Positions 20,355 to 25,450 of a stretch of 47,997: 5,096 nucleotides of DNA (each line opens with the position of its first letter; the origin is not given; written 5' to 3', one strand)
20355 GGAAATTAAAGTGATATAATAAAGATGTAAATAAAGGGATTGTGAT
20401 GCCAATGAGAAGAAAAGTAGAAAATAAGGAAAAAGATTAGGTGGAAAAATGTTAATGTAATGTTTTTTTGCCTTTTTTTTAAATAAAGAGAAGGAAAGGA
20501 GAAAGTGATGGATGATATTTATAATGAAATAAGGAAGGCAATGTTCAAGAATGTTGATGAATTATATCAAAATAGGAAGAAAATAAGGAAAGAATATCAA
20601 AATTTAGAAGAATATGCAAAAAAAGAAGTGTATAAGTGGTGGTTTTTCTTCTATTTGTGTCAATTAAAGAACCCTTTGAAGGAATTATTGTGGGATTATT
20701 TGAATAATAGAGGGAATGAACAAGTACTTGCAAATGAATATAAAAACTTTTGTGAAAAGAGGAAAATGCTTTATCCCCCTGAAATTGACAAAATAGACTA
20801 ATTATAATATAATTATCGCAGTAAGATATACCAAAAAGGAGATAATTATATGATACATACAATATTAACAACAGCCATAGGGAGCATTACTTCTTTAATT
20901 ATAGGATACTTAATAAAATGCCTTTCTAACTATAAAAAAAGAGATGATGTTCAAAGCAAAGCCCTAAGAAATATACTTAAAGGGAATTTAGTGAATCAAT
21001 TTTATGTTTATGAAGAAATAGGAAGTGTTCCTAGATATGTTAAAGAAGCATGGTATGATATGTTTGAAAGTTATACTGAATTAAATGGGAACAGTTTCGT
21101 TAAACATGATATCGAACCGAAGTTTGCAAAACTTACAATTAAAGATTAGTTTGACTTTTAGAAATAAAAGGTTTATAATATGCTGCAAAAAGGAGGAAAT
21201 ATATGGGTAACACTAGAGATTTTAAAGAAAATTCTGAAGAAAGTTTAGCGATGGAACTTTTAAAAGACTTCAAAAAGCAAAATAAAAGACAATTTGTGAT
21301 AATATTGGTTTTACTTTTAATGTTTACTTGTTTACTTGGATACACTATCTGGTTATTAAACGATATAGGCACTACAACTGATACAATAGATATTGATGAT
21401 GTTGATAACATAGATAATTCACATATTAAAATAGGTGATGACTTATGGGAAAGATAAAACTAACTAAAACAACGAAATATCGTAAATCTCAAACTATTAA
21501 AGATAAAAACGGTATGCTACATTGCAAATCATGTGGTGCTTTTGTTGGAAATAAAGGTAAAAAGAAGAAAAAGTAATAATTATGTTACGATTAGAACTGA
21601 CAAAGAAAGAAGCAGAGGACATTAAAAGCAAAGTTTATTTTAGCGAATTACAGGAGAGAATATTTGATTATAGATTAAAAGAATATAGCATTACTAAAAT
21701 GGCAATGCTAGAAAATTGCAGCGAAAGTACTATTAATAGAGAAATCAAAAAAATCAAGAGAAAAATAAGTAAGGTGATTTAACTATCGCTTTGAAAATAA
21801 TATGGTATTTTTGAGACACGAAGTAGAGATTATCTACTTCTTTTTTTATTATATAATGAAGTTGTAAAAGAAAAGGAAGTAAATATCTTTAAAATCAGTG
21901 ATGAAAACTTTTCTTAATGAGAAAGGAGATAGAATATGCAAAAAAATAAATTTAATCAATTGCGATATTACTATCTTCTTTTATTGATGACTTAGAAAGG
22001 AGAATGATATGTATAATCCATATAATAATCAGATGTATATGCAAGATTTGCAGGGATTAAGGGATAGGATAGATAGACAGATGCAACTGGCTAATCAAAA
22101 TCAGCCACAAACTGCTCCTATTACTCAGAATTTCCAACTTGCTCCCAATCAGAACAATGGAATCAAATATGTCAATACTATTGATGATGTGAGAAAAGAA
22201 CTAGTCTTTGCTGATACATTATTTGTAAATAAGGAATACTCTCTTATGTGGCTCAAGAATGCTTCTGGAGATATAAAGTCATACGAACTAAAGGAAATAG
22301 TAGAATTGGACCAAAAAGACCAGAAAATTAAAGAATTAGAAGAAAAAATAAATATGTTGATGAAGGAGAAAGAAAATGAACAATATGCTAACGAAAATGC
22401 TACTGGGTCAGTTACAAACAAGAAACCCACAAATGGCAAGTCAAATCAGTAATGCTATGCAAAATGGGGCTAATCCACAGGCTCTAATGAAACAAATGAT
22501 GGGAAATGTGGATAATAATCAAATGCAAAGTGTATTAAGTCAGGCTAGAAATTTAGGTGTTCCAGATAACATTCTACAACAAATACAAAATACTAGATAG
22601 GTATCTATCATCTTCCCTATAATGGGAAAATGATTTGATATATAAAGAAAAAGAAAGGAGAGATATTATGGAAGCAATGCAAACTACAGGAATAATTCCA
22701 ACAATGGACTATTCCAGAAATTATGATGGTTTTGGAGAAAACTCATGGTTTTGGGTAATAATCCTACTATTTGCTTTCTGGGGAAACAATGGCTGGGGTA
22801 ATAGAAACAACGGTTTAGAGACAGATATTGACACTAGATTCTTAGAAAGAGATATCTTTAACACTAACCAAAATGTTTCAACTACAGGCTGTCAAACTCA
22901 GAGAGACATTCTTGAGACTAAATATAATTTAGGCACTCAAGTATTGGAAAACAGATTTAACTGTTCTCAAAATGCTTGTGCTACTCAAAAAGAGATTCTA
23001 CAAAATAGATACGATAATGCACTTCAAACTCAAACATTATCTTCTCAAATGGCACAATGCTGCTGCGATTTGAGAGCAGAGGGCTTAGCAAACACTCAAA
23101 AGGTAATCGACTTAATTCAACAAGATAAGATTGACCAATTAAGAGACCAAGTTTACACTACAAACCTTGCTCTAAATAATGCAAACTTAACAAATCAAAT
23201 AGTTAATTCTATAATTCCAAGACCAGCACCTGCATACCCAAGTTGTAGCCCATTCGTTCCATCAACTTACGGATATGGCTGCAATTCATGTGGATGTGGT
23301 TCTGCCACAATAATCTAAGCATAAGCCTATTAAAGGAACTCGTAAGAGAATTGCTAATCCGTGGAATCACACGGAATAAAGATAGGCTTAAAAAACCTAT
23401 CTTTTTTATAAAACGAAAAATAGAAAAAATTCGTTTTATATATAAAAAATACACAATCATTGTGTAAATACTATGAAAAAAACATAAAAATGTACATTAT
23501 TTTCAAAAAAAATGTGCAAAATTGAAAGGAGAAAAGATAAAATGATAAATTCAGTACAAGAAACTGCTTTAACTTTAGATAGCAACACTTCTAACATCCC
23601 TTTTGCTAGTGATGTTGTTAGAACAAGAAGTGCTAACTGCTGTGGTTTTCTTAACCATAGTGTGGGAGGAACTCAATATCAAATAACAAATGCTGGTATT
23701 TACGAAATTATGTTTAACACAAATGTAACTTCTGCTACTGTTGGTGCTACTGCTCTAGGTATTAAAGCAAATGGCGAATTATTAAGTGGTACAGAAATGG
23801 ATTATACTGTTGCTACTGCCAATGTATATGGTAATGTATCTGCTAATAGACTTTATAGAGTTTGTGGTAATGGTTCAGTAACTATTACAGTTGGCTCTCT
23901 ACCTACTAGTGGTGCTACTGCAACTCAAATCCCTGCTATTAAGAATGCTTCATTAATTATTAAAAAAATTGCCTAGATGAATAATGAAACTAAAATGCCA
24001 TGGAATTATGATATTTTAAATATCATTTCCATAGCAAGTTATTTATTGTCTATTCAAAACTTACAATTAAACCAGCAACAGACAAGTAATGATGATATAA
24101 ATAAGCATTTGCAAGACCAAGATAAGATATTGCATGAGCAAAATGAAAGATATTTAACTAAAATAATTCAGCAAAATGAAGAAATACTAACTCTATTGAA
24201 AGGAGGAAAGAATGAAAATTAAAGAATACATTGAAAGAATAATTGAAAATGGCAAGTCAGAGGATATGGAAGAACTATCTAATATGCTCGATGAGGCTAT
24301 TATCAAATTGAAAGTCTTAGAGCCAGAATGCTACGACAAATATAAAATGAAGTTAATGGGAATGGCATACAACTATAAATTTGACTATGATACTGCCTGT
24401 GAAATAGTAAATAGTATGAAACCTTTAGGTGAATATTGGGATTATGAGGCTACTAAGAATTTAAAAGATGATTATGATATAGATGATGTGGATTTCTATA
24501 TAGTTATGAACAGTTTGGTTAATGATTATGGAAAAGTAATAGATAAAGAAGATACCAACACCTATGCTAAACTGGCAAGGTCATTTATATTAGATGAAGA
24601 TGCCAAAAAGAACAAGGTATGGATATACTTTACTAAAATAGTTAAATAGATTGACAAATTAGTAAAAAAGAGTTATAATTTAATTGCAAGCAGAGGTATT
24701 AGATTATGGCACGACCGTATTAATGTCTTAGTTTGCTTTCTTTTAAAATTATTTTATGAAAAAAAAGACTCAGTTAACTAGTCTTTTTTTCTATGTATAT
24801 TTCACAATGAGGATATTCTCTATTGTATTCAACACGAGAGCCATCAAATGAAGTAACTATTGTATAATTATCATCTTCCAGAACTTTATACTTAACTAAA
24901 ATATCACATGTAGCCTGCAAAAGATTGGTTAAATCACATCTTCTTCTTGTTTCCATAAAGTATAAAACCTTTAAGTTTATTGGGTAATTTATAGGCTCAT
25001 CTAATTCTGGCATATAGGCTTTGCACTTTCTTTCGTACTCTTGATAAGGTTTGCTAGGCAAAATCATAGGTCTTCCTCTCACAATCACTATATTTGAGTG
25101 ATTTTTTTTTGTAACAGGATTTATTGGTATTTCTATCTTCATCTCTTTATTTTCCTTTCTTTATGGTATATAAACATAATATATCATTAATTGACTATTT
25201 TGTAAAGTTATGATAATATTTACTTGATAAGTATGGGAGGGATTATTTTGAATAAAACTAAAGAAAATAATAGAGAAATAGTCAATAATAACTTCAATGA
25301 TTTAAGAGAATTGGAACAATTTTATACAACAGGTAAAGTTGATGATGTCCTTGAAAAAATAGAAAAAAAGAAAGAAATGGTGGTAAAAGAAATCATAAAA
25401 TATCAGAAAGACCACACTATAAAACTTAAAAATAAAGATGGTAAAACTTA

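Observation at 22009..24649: Terminator-delimited moron island encoding a BclA C-terminal-domain (exosporium TNF/C1q-like) protein, a Cys-rich membrane protein and Q/N-rich proteins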

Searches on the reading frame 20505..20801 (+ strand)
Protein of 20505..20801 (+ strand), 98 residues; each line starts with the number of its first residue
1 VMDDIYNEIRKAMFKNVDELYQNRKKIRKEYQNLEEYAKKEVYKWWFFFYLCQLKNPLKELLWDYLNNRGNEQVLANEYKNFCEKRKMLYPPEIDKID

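Call 42: search_protein_families(library=ncbifam, proteins=[window:20505-20801:+], max_evalue=1)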
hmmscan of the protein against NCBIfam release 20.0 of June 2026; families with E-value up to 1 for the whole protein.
window:20505-20801:+ (98 aa): 1 family
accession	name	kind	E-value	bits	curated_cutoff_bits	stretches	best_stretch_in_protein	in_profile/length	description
NF011438.0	PRK14867.1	equivalog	0.25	9.8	1143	1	3-49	591-635/659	DNA topoisomerase VI subunit B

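Call 92: search_protein_families(library=pfam, proteins=[window:20505-20801:+], max_evalue=0.05)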
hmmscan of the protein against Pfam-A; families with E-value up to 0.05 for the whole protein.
window:20505-20801:+ (98 aa): 0 families

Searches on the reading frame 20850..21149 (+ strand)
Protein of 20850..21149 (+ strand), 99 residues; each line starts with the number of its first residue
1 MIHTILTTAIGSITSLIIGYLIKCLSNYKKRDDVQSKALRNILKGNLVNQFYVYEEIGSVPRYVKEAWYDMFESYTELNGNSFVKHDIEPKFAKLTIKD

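Call 42: search_protein_families(library=ncbifam, proteins=[window:20850-21149:+], max_evalue=1)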
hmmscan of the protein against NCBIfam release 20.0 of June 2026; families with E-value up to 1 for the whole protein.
window:20850-21149:+ (99 aa): 0 families

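Call 43: search_protein_families(library=padloc, proteins=[window:20850-21149:+], max_evalue=0.1)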
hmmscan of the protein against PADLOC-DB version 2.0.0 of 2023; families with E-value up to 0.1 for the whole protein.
window:20850-21149:+ (99 aa): 0 families

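Call 92: search_protein_families(library=pfam, proteins=[window:20850-21149:+], max_evalue=0.05)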
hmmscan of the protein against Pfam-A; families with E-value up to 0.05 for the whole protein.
window:20850-21149:+ (99 aa): 0 families

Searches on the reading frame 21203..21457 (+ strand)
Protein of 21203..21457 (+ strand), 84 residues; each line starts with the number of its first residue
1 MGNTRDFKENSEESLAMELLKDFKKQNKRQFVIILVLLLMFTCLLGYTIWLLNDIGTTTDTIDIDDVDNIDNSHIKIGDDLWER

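Call 42: search_protein_families(library=ncbifam, proteins=[window:21203-21457:+], max_evalue=1)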
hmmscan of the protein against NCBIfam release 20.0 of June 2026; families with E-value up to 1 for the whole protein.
window:21203-21457:+ (84 aa): 2 families
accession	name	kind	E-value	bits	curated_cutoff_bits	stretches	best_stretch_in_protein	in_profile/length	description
NF041622.1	KwaA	equivalog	0.023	14.5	100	1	21-75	34-88/182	anti-phage protein KwaA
NF052431.1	MusI_fam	subfamily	0.036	13.9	160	1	5-58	46-98/194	MusI family membrane protein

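Call 43: search_protein_families(library=padloc, proteins=[window:21203-21457:+], max_evalue=0.1)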
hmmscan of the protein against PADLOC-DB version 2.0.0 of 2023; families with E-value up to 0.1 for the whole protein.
window:21203-21457:+ (84 aa): 1 family
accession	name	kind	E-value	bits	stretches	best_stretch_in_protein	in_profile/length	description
PDLC00220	KwaA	-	0.0023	15.8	1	19-76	46-103/198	Unknown function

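Call 92: search_protein_families(library=pfam, proteins=[window:21203-21457:+], max_evalue=0.05)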
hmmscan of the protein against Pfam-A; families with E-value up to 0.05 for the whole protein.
window:21203-21457:+ (84 aa): 2 families
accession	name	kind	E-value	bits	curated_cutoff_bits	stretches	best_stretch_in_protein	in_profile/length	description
PF15562.11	Imm17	-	0.0029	17.9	25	1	19-47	33-61/61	Immunity protein 17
PF05545.16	FixQ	-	0.012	16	29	1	29-52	7-30/49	Cbb3-type cytochrome oxidase component FixQ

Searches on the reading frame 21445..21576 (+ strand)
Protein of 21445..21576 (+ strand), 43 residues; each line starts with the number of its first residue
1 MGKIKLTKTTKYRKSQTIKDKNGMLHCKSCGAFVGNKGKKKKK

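Call 92: search_protein_families(library=pfam, proteins=[window:21445-21576:+], max_evalue=0.05)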
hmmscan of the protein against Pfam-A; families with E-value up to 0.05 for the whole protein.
window:21445-21576:+ (43 aa): 1 family
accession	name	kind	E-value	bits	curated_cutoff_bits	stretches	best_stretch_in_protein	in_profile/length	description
PF24046.1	At4g08330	-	0.017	15.6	27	1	3-41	58-95/129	At4g08330 beta-tent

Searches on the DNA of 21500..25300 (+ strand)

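Call 5: search_dna_similar(query=window:21500-25300:+, collection=phages, mode=near)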
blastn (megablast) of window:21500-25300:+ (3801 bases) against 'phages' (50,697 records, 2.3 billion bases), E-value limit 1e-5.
No match.

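Call 80: search_rna_families(source=window, start=21700, end=25300, threshold=evalue, max_evalue=10)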
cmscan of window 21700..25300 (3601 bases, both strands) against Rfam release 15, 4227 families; matches with E-value up to 10: 5.
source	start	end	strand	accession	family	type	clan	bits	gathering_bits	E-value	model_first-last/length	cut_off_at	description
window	24755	24825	+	RF02934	caiA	Gene; sRNA;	-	23.8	55.5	0.8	1-78/78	no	caiA RNA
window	24761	24844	-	RF02057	STnc40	Gene; sRNA;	-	19.4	45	6.3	1-70/70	no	Salmonella enterica sRNA STnc40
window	24726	24754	-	RF02925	6A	Gene; sRNA;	-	18.1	41.2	8.6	1-52/52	no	6A RNA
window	24464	24497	+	RF00323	snoR79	Gene; snRNA; snoRNA; CD-box;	-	16.8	80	10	1-65/65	no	Small nucleolar RNA R79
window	22473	22513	+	RF00284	SNORD74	Gene; snRNA; snoRNA; CD-box;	CL00069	15.8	41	7.9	1-80/80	no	Small nucleolar RNA SNORD74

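Call 91: search_rna_families(source=L001, start=8100, end=10000, threshold=evalue, max_evalue=1)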
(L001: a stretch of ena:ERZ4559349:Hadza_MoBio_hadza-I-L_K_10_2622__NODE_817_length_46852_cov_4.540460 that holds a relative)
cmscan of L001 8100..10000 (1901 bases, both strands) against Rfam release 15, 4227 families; matches with E-value up to 1: 2.
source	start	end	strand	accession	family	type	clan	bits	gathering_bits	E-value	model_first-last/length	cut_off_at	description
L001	9276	9503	+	RF00028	Intron_gpI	Intron;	-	37.9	50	1.2e-07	1-253/253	no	Group I catalytic intron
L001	8788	8841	+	RF00355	snoR28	Gene; snRNA; snoRNA; CD-box;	-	22.2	45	0.5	1-78/78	no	Small nucleolar RNA snoR28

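Call 98: build_rna_model(alignment_id=A8, structure=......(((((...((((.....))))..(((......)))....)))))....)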
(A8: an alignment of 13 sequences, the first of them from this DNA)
Model R1 built from alignment A8 (13 sequences, 54 columns); structure: as given.
model positions 49; base pairs 12; branch points 1; effective number of sequences 13; information 0.886 bits per position. Calibrated on 0.2 Mb of random sequence (short: E-values are rough).
structure used (alignment columns):
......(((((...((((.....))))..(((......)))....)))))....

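Call 99: search_with_rna_model(model_id=R1, sources=[window, L001, L002, L004, L006, L007, L008, L009, L011, L012, L013, L014, L015, L016, L017, L018, L019, L020, L021, L022, L023, L024, L025, L026, L027, L028, L029, L033, L034, L036], max_evalue=1, make_alignment=true)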
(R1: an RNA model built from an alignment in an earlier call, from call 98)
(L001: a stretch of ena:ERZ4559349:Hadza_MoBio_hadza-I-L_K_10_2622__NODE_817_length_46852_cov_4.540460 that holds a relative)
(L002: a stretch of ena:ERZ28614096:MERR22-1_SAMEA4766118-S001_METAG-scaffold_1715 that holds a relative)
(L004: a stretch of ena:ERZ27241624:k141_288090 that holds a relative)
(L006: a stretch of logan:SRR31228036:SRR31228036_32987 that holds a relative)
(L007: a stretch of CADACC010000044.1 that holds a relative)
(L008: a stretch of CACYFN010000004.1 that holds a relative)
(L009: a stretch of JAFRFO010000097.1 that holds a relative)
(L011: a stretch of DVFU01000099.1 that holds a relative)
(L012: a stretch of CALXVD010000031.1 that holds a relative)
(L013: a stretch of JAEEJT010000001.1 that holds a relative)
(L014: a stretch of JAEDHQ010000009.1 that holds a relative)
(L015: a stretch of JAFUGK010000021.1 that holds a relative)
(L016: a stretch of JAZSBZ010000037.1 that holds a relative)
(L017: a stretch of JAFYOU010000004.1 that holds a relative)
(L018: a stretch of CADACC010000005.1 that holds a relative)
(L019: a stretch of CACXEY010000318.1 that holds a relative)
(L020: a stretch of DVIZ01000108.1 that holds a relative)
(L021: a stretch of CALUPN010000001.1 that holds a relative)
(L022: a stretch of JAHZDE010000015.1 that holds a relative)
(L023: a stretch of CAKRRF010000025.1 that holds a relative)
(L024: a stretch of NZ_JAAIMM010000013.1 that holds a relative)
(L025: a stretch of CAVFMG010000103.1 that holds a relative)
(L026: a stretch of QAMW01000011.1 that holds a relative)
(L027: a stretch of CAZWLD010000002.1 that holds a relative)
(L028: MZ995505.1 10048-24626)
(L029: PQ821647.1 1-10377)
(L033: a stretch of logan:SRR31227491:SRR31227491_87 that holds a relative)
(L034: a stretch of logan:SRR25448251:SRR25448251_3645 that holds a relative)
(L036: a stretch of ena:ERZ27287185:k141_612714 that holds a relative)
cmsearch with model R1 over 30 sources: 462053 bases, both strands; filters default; matches with E-value up to 1: 24.
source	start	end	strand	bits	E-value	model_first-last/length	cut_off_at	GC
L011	2007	2055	+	58.5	1.2e-09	1-49/49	no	0.35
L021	9883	9931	+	58.5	1.2e-09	1-49/49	no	0.35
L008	9680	9727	+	55.9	4.8e-09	1-49/49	no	0.27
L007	3636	3682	+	54.6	9.2e-09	1-49/49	no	0.3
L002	9869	9917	+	54.6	9.5e-09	1-49/49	no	0.31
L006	373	421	+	52.8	2.4e-08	1-49/49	no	0.33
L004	9871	9919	+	51.9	3.8e-08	1-49/49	no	0.33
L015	9880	9927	+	51.4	4.8e-08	1-49/49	no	0.29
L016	9905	9951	+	50.5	8e-08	1-49/49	no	0.4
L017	6002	6048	+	49.8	1.1e-07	1-49/49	no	0.3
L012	9880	9928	+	49.1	1.6e-07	1-49/49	no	0.33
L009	9907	9954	+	48.7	2e-07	1-49/49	no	0.27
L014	6622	6670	+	48.1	2.8e-07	1-49/49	no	0.39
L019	3900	3946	+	45.4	1.1e-06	1-49/49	no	0.28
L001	9785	9832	+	45.2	1.2e-06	1-49/49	no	0.33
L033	2766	2815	+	42.3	5.6e-06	1-49/49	no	0.34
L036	10658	10706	+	39.1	3.1e-05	1-49/49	no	0.31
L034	2774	2819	+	37.4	7.4e-05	1-49/49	no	0.37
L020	2705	2750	+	34.3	0.00036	1-49/49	no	0.37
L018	9796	9846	+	33.8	0.00047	1-49/49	no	0.33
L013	2127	2170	+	33.1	0.00067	1-49/49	no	0.25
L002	17525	17571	-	21.7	0.26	1-49/49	no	0.28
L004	18016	18062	-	21.7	0.26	1-49/49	no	0.28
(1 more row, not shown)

Alignment A9: 24 matches aligned to the model, 56 columns, each read 5' to 3' on its own strand. Consensus structure (alignment columns), stored with it:
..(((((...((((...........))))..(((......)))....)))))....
